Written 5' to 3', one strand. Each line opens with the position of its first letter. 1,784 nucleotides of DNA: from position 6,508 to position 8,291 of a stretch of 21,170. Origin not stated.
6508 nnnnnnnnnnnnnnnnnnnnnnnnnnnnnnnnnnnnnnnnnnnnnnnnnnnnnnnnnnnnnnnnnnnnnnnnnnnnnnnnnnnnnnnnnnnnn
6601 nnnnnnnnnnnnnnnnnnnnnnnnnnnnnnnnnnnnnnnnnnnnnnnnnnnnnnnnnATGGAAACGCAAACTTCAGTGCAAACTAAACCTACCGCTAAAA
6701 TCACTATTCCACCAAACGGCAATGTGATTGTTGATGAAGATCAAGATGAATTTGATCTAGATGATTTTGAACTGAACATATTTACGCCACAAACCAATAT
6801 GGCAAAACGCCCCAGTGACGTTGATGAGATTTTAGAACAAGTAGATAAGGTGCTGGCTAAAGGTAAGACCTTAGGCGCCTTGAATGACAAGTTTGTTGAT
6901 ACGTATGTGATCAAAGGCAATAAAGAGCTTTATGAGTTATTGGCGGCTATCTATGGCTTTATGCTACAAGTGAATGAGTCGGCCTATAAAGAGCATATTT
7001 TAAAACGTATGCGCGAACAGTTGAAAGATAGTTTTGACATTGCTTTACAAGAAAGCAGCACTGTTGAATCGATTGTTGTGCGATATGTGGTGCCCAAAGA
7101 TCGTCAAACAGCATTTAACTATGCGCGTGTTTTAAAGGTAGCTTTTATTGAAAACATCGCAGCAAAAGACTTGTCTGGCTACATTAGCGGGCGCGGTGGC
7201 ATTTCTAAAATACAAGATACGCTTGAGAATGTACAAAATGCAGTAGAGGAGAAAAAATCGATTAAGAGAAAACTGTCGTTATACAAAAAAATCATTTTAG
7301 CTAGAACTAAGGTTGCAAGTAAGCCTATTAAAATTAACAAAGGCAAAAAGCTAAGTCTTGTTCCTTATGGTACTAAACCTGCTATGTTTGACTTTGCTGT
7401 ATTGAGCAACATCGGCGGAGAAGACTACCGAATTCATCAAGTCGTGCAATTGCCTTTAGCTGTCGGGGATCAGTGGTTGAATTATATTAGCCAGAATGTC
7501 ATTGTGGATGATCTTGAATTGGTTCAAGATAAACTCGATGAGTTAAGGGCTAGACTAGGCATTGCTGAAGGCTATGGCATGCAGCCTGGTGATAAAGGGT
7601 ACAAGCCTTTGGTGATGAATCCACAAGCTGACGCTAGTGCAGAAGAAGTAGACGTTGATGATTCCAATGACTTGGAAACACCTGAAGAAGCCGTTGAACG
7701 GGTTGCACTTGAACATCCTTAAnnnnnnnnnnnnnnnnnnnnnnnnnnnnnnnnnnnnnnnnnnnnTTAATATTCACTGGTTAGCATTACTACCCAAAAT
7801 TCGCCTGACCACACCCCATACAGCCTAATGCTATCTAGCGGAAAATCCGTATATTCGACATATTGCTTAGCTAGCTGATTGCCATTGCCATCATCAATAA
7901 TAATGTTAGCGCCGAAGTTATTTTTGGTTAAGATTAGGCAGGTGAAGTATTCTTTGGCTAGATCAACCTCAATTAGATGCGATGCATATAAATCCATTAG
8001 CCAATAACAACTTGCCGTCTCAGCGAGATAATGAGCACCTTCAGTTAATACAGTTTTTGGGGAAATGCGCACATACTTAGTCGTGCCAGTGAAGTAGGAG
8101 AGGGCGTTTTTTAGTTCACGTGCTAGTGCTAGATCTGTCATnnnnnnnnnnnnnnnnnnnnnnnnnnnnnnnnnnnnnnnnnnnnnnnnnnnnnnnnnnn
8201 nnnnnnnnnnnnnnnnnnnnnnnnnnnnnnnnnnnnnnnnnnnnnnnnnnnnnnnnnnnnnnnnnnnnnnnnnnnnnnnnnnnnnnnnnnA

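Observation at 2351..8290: Candidate 5.9-kb integrated mini-element bracketed by a 9-bp direct repeat that splits a REP-like repeat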

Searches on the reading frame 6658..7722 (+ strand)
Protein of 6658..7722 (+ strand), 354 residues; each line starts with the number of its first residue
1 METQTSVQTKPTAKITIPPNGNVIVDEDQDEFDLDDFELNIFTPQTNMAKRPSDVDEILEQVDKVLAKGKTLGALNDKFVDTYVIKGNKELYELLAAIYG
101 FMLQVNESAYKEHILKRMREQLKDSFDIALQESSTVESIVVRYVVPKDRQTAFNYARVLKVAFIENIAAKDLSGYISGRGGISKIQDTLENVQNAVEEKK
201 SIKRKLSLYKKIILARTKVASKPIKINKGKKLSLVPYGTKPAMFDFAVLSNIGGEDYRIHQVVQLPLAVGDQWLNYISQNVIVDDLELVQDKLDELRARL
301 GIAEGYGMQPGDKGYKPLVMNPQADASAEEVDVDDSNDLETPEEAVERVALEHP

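Call 7: search_protein_families(library=pfam, proteins=[window:6658-7722:+], max_evalue=0.1)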
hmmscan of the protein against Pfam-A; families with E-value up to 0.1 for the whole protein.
window:6658-7722:+ (354 aa): 0 families

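Call 8: search_protein_families(library=phrogs, proteins=[window:6658-7722:+], max_evalue=0.1)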
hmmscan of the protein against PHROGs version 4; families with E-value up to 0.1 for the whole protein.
window:6658-7722:+ (354 aa): 1 family
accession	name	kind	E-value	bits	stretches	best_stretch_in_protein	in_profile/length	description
phrog_8111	-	head and packaging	0.0095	17.1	0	208-275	3-68/77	internal virion protein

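Call 40: search_protein_families(library=ncbifam, proteins=[window:6658-7722:+], max_evalue=0.1)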
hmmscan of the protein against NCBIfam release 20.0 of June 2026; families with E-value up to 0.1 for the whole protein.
window:6658-7722:+ (354 aa): 0 families

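Call 42: search_solved_structures(query=window:6658-7722:+, max_evalue=1)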
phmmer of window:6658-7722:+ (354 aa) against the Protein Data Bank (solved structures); distinct sequences matched with E-value up to 1: 1.
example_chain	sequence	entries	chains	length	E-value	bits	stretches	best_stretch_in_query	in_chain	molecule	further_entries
9rvk_A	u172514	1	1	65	0.68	12.4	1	55-98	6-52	DBL5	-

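Call 55: find_homologous_proteins(query=window:6658-7722:+, max_evalue=0.00001)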
Query window:6658-7722:+ (354 aa): 46 proteins with E <= 0.00001 among 4577 candidates.
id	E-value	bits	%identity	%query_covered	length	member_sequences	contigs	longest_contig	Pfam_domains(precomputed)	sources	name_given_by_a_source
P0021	3.8e-225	764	100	100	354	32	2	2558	-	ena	-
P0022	3.4e-146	505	64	100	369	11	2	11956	-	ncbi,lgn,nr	ncbi:MAG: hypothetical protein NTW57_04865 [Methylophilales bacterium]|nr:hypothetical protein [Meth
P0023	1.3e-122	427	59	97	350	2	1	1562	-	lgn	-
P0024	1.4e-114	401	58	89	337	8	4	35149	-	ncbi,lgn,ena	-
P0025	6.3e-113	395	58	89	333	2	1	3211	-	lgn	-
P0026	1.4e-112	394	58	89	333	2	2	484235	-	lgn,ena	-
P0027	3.8e-112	393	58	89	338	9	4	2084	-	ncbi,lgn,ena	-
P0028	4.8e-112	393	59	90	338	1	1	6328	-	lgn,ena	-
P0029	5.2e-112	392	59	88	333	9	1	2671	-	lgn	-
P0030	2.3e-111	390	57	88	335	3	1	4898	-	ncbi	-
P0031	2.0e-109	384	58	88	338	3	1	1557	-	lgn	-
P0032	5.4e-109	383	58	86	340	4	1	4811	-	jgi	jgi:hypothetical protein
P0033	1.4e-108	381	59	90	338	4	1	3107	-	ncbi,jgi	jgi:hypothetical protein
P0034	3.0e-108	380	58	90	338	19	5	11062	-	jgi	jgi:hypothetical protein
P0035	7.0e-108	379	57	89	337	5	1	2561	-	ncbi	-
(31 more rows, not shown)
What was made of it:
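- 6658..7722 (+): 354-aa protein of unknown function (p354). 46 homologues, all hypothetical (call 55).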

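Call 63: predict_structure(alignment_id=A1)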
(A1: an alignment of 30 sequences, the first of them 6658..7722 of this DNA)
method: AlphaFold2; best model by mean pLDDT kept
length: 354 residues; sequences in the alignment: 30
mean_pLDDT: 71.1   pTM: 0.50
mean pLDDT of the five models: 71.1, 70.6, 70.1, 66.8, 65.4
residues with pLDDT >= 90: 38; 70-90: 200; 50-70: 41; < 50: 75
segments of 3 or more residues with pLDDT < 50: 1-51, 320-341
pLDDT, mean of each block of 10 residues (from residue 1): 32 36 34 36 40 65 79 76 65 89 90 90 89 90 88 90 89 87 80 80 85 76 74 69 77 83 81 83 83 83 73 69 37 36 60 54
secondary structure, 60 per line:
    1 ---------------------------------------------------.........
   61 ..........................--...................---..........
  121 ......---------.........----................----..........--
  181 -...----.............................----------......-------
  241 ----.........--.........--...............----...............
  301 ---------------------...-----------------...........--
elements in order: H52-86 H89-107 H111-126 H136-144 H149-164 H169-178 H189-217 E231-233 E245-253 E256-264 H267-281 H286-300 H342-352

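Call 66: fold_search(model_id=the predicted structure, library=pdb)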
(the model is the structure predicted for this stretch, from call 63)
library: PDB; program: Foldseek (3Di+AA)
matches with E <= 10: 23; with E <= 0.001: 0
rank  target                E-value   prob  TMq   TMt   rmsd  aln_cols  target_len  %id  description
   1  7b9f_D                9.7e-01  0.05  0.12  0.10  28.3       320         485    8  Structure of the mycobacterial ESX-5 Type VII Secretion System hexameric pore complex (released 2021-07-07)
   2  6dbw_C                2.4e+00  0.13  0.12  0.07   9.3        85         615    9  Cryo-EM structure of RAG in complex with 12-RSS substrate DNA (released 2018-08-01)
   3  6umm_C                3.4e+00  0.04  0.14  0.12  25.0       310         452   11  A complete structure of the ESX-3 translocon complex (released 2019-10-23)
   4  2ff4_A                4.2e+00  0.04  0.11  0.10  14.6       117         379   12  Mycobacterium tuberculosis EmbR in complex with low affinity phosphopeptide (released 2006-01-24)
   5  2fez                  5.0e+00  0.04  0.11  0.10  14.6       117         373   12  Mycobacterium tuberculosis EmbR (released 2006-01-24)
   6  7ajl_AAA              5.0e+00  0.03  0.13  0.15  21.8       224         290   14  Cyrstal structure of CYRI-B/Fam49B (released 2020-11-18)
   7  2ff4_B                5.5e+00  0.04  0.11  0.10  14.6       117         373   12  Mycobacterium tuberculosis EmbR in complex with low affinity phosphopeptide (released 2006-01-24)
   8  1jog_D                5.8e+00  0.06  0.15  0.31  13.5       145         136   11  Structure of HI0074 from Heamophilus Influenzae reveals the fold of a substrate binding domain of a nucleotidyltransfe (released 2002-12-18)
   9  6vj2_B                5.8e+00  0.02  0.09  0.12  21.0       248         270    9  3.10 Angstrom Resolution Crystal Structure of Foldase Protein (PrsA) from Lactococcus lactis (released 2020-02-05)
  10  7crb_J                6.1e+00  0.11  0.15  0.21   6.3        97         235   11  Cryo-EM structure of plant NLR RPP1 LRR-ID domain in complex with ATR1 (released 2020-12-16)
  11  6xmd_B                6.1e+00  0.02  0.09  0.16  21.1       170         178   16  SM Protein Vps45 in Complex with Qa SNARE Tlg2 (1-310) (released 2020-08-19)
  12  9lgo_I                6.5e+00  0.09  0.15  0.29  14.5       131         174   12  Cryo-EM structure of the SPATA5-SPATA5L1-CINP-C1orf109 complex (released 2025-04-23)
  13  1zp2                  6.5e+00  0.04  0.11  0.15   8.3       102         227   13  Structure of the Mediator subunit cyclin C (released 2005-07-19)
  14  5y6p_dy               6.5e+00  0.03  0.06  0.07  16.3        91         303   11  Structure of the phycobilisome from the red alga Griffithsia pacifica (released 2017-11-15)
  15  9jxd_A                6.8e+00  0.04  0.12  0.11  11.8       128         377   12  Cryo-EM structure of human XPR1 in apo state (released 2025-08-27)
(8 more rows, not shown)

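Call 68: search_protein_families(library=padloc, proteins=[window:6658-7722:+], max_evalue=0.01)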
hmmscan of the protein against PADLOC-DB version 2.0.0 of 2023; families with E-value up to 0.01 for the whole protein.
window:6658-7722:+ (354 aa): 0 families

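Call 70: fold_search(model_id=the predicted structure, library=viral)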
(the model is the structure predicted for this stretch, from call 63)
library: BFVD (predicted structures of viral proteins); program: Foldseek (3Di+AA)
matches with E <= 10: 74; with E <= 0.001: 0
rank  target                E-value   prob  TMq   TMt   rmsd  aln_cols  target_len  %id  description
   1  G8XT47                2.2e-01  0.38  0.16  0.20  20.9       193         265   14  Membrane protein S21 [Saimiriine betaherpesvirus 4]
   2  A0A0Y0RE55            3.3e-01  0.08  0.10  0.12  33.1       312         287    9  Regulatory protein ICP22 [Human herpesvirus 1]
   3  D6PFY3                9.5e-01  0.09  0.16  0.15  23.5       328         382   11  (no name in the UniProt tables at hand)
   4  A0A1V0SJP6            1.2e+00  0.06  0.10  0.12  29.2       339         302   13  Uncharacterized protein [Klosneuvirus KNV1]
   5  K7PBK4                1.4e+00  0.03  0.10  0.05  36.7       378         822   14  Protein ORF3 [Cyprinid herpesvirus 1]
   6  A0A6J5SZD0            1.6e+00  0.04  0.11  0.09  26.2       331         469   11  Uncharacterized protein [uncultured Caudovirales phage]
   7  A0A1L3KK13            1.9e+00  0.07  0.10  0.14  22.6       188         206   12  (no name in the UniProt tables at hand)
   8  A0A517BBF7            2.3e+00  0.20  0.18  0.23  20.4       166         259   12  G protein-coupled receptor (Fragment) [Lumpy skin disease virus]
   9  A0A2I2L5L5            2.4e+00  0.04  0.13  0.16  36.6       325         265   14  Uncharacterized protein [Orpheovirus IHUMI-LCC2]
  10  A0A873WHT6            2.6e+00  0.03  0.11  0.10  30.8       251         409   11  (no name in the UniProt tables at hand)
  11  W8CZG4                3.0e+00  0.04  0.13  0.21  25.0       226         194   13  Uncharacterized protein [Erwinia phage PhiEaH1]
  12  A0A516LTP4            3.2e+00  0.03  0.09  0.13  32.5       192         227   12  (no name in the UniProt tables at hand)
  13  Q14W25                3.2e+00  0.02  0.09  0.12  31.2       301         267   10  ORF81 [Ranid herpesvirus 2]
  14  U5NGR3                3.3e+00  0.06  0.12  0.16  26.9       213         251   13  (no name in the UniProt tables at hand)
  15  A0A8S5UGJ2            3.3e+00  0.05  0.12  0.16  20.0       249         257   15  Uncharacterized protein [Myoviridae sp. ctshb19]
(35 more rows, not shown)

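Call 75: find_encoding_contigs(protein=window:6658-7722:+, flank=7000, max_places=10)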
Protein window:6658-7722:+ (354 aa): 23 contigs read that carry it; 10 places shown.
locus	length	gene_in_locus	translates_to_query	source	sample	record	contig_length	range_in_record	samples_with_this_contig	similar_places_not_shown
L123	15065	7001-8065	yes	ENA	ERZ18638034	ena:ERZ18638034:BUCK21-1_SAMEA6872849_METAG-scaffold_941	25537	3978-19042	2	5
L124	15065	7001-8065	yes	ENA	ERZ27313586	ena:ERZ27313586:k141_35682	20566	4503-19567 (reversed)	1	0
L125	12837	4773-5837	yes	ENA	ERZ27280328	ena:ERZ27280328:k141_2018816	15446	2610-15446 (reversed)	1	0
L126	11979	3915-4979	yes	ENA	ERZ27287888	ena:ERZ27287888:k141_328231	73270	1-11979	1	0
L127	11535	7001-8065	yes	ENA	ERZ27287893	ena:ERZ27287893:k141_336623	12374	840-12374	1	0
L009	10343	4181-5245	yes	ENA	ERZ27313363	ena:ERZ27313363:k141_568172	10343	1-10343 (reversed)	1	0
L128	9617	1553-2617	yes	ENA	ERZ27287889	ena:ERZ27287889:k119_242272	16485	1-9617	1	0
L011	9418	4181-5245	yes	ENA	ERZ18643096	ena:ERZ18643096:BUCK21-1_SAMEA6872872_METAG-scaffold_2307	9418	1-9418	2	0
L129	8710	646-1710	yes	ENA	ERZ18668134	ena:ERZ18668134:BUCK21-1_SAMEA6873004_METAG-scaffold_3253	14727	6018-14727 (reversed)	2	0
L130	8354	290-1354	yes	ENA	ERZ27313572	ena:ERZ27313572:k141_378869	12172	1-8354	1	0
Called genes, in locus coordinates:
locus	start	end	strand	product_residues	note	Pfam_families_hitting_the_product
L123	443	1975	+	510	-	PF00082:Peptidase_S8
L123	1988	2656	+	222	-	-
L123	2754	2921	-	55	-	-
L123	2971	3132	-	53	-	-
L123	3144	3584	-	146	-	PF20346:DUF6641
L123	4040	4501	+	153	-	-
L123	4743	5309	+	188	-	PF00589:Phage_integrase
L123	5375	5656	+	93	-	PF00216:Bac_DNA_binding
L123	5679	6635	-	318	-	-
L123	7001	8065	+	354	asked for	-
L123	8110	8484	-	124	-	PF21781:DUF6876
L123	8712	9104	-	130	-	-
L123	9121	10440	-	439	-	PF00953:Glycos_transf_4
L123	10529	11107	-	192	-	PF05231:MASE1 (weak)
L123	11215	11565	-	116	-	-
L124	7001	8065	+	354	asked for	-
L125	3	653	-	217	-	?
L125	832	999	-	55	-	-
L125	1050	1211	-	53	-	-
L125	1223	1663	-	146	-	PF20346:DUF6641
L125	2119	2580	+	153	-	-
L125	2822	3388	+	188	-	PF00589:Phage_integrase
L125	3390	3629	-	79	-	-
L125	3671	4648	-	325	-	-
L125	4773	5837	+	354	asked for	-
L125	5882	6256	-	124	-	PF21781:DUF6876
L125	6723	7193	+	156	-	-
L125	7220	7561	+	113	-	-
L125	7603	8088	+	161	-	-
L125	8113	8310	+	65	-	-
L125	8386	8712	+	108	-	-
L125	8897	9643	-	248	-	PF01223:Endonuclease_NS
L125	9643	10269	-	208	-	-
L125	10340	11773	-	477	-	PF07889:DUF1664 (faint), PF10046:BLOC1_2 (faint), PF28231:STB2_C (faint)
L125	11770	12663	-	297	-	-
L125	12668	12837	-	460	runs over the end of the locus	-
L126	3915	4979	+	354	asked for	-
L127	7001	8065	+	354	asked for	-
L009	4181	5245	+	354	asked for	-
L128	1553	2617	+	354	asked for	-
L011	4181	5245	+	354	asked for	-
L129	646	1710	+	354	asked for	-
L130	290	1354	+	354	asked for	-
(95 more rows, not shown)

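Call 88: search_protein_families(library=pfam, proteins=[L125:3671-4648:-, L125:3390-3629:-], max_evalue=0.01)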
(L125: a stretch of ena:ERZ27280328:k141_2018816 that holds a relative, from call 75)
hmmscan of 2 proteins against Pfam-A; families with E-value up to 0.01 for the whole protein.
L125:3671-4648:- (325 aa): 0 families

L125:3390-3629:- (79 aa): 0 families

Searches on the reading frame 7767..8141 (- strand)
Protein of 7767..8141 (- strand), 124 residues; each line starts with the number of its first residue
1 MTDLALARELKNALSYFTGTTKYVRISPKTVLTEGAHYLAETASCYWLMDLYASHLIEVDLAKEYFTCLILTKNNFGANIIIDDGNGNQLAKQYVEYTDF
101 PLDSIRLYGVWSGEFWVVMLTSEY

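Call 7: search_protein_families(library=pfam, proteins=[window:7767-8141:-], max_evalue=0.1)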
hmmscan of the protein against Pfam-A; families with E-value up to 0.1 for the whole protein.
window:7767-8141:- (124 aa): 1 family
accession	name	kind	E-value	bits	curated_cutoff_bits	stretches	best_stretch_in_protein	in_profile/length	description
PF21781.2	DUF6876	-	2.6e-30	105.3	27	1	9-124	2-117/117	Family of unknown function (DUF6876)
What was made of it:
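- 7767..8141 (-): DUF6876 protein, 124 aa. PF21781 at 105 bits (call 7).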

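Call 8: search_protein_families(library=phrogs, proteins=[window:7767-8141:-], max_evalue=0.1)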
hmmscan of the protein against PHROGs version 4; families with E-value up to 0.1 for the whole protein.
window:7767-8141:- (124 aa): 0 families

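Call 22: find_encoding_contigs(protein=window:7767-8141:-, flank=4000, max_places=10)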
Protein window:7767-8141:- (124 aa): 23 contigs read that carry it; 10 places shown.
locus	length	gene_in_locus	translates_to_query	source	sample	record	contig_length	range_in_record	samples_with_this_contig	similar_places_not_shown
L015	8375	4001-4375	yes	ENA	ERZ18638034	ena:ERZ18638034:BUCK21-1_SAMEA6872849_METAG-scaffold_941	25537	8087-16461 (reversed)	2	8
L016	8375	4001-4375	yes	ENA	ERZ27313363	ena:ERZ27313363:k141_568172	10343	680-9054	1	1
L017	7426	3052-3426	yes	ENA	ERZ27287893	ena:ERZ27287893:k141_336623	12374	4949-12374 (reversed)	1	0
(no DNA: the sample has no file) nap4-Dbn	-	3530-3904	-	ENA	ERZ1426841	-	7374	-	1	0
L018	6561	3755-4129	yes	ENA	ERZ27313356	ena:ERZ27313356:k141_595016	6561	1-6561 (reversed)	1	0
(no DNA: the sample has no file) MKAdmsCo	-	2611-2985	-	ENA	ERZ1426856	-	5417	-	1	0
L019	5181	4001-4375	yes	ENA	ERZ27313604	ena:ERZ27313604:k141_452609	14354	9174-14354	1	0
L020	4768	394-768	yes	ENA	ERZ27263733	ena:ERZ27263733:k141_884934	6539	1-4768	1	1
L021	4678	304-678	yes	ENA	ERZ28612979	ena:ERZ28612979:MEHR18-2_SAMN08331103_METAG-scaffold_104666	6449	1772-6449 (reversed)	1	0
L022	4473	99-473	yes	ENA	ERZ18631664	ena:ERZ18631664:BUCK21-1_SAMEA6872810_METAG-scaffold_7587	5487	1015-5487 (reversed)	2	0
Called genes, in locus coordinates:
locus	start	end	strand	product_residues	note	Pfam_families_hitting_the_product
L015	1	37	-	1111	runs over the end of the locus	PF00353:HemolysinCabind, PF19078:Big_12, PF05345:He_PIG, PF00353:HemolysinCabind, PF08548:Peptidase_M10_C (weak), PF00353:HemolysinCabind (weak)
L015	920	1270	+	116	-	-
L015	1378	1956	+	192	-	PF05231:MASE1 (weak)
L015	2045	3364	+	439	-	PF00953:Glycos_transf_4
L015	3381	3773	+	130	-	-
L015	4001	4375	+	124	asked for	PF21781:DUF6876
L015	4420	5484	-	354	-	-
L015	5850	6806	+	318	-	-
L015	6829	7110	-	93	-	PF00216:Bac_DNA_binding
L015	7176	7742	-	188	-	PF00589:Phage_integrase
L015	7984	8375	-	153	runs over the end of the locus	-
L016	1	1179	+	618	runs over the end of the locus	?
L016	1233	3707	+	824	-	PF00343:Phosphorylase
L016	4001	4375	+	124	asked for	PF21781:DUF6876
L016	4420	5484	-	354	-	-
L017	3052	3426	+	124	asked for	PF21781:DUF6876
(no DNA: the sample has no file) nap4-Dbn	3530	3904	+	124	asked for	PF21781:DUF6876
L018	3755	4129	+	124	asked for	PF21781:DUF6876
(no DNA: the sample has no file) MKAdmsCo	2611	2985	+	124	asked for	PF21781:DUF6876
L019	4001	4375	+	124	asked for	PF21781:DUF6876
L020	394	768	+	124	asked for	PF21781:DUF6876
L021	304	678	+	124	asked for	PF21781:DUF6876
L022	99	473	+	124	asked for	PF21781:DUF6876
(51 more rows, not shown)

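Call 40: search_protein_families(library=ncbifam, proteins=[window:7767-8141:-], max_evalue=0.1)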
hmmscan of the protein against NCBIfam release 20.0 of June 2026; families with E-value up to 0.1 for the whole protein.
window:7767-8141:- (124 aa): 0 families

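Call 68: search_protein_families(library=padloc, proteins=[window:7767-8141:-], max_evalue=0.01)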
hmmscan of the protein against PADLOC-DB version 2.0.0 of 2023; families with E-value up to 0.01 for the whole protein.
window:7767-8141:- (124 aa): 0 families

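Call 94: search_protein_families(library=pfam, proteins=[L131:6722-7438:-], max_evalue=0.01)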
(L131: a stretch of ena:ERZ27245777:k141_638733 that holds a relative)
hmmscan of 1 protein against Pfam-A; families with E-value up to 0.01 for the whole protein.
L131:6722-7438:- (238 aa): 2 families
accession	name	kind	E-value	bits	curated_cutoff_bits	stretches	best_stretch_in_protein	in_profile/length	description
PF01051.27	Rep3_N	-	8e-12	46.2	22.4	1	7-66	83-141/141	Initiator Replication protein, WH1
PF21205.3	Rep3_C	-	4.4e-08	33.7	21.1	1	78-136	2-58/59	Initiator Rep protein, WH2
